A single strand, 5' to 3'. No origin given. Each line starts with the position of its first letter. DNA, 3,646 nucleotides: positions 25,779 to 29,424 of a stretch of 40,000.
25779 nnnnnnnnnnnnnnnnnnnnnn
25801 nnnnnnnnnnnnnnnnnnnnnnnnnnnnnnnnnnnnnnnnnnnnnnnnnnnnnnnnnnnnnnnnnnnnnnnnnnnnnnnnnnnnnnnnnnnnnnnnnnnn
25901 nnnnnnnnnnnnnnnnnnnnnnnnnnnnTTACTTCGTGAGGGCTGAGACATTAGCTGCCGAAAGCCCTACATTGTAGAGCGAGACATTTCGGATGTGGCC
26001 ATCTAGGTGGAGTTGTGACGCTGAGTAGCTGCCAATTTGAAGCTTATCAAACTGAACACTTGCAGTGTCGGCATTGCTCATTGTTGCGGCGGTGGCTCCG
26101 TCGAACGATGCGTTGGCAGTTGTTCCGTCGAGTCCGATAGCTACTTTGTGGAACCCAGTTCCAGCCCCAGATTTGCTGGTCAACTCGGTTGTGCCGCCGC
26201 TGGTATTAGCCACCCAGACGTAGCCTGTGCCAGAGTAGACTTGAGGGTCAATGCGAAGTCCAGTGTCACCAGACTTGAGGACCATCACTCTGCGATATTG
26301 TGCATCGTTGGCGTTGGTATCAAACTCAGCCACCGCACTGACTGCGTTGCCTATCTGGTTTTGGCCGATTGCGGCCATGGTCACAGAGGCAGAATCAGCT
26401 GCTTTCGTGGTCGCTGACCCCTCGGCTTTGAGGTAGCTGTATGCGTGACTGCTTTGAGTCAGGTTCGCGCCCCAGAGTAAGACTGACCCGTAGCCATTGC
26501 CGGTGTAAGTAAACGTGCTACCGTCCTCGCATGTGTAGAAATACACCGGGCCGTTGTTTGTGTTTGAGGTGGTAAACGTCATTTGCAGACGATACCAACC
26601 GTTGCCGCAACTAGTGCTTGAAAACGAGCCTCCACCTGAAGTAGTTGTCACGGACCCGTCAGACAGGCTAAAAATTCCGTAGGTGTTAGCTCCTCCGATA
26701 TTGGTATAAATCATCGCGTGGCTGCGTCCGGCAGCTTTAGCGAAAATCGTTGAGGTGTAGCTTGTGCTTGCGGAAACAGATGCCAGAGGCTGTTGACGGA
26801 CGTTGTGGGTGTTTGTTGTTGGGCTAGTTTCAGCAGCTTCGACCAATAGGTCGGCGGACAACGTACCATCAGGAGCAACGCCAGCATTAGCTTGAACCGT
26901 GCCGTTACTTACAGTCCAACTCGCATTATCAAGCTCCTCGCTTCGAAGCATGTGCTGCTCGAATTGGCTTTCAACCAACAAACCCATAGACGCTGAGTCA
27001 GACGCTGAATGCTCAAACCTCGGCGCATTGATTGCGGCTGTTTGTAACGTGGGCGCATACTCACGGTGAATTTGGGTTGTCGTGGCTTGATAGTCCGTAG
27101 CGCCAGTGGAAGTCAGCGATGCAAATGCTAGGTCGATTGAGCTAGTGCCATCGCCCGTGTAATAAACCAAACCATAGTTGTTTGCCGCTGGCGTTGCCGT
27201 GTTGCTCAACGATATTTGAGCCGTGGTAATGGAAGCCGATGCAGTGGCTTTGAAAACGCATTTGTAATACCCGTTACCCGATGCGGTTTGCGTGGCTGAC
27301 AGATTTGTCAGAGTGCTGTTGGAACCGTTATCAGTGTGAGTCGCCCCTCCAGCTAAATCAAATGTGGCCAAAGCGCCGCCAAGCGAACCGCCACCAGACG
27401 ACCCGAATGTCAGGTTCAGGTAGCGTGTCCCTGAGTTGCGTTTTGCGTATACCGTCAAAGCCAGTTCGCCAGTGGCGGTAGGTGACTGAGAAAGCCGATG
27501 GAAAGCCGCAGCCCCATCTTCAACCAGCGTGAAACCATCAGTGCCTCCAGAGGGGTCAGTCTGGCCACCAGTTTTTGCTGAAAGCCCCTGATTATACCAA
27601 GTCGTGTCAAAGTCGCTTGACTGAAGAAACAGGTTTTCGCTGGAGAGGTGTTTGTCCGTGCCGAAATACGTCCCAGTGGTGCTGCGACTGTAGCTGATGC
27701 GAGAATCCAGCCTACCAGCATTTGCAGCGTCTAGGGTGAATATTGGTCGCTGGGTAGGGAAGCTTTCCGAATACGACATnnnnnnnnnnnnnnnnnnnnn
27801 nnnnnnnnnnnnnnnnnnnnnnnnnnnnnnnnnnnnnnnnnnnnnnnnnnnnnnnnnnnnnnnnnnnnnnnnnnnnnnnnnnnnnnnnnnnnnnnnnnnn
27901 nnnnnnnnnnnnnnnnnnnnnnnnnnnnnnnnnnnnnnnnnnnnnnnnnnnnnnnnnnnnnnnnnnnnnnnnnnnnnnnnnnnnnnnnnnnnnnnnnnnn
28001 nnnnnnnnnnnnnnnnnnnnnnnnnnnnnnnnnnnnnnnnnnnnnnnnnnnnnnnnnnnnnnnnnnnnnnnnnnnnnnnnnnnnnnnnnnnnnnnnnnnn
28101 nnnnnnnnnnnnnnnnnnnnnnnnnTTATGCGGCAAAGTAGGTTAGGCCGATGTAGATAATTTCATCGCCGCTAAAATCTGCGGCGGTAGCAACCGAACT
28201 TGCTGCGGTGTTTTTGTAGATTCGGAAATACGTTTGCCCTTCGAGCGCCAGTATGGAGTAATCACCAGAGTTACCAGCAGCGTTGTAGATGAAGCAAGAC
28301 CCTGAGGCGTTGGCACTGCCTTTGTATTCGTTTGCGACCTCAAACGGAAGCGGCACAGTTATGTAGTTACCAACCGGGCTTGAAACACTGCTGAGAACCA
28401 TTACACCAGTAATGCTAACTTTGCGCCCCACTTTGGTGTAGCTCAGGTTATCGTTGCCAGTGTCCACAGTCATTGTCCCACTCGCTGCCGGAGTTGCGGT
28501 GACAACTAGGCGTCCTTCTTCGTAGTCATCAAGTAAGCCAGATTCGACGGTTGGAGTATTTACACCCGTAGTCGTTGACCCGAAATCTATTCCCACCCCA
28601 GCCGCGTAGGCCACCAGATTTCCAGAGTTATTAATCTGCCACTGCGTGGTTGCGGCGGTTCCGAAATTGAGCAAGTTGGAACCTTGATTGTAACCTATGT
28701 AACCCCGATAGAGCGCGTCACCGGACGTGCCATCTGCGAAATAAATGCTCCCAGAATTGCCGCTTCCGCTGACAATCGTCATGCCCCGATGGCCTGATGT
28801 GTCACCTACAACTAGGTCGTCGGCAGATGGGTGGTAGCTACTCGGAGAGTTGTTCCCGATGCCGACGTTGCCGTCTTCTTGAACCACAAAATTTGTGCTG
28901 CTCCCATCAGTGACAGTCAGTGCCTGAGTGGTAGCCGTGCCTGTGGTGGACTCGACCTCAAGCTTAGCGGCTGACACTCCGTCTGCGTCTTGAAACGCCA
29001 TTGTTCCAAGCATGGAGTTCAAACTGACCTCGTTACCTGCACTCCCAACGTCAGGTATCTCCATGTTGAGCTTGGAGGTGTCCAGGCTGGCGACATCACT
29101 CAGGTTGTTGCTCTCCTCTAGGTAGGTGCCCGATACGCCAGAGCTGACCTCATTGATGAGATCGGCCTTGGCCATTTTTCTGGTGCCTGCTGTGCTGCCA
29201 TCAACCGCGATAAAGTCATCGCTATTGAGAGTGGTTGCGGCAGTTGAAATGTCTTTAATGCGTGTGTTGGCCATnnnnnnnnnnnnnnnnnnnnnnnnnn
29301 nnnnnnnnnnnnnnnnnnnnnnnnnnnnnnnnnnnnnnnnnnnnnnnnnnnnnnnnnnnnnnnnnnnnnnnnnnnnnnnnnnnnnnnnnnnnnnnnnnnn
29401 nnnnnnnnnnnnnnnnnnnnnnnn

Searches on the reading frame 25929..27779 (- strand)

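Call 9: search_protein_families(library=phrogs, proteins=[window:25929-27779:-], max_evalue=0.01)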
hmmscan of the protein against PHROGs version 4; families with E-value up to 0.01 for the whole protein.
window:25929-27779:- (616 aa): 2 families
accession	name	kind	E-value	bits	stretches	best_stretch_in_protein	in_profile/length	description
phrog_5939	-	tail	1.7e-49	170.1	3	245-615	388-761/801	tail protein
phrog_34853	-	unknown function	1.8e-16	60.8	1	223-474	25-275/555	-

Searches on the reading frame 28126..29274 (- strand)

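Call 9: search_protein_families(library=phrogs, proteins=[window:28126-29274:-], max_evalue=0.01)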
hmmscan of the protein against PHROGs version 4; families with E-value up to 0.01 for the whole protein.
window:28126-29274:- (382 aa): 1 family
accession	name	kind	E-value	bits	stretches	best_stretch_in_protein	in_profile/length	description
phrog_17970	-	unknown function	3e-09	37.7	1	81-339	60-307/357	-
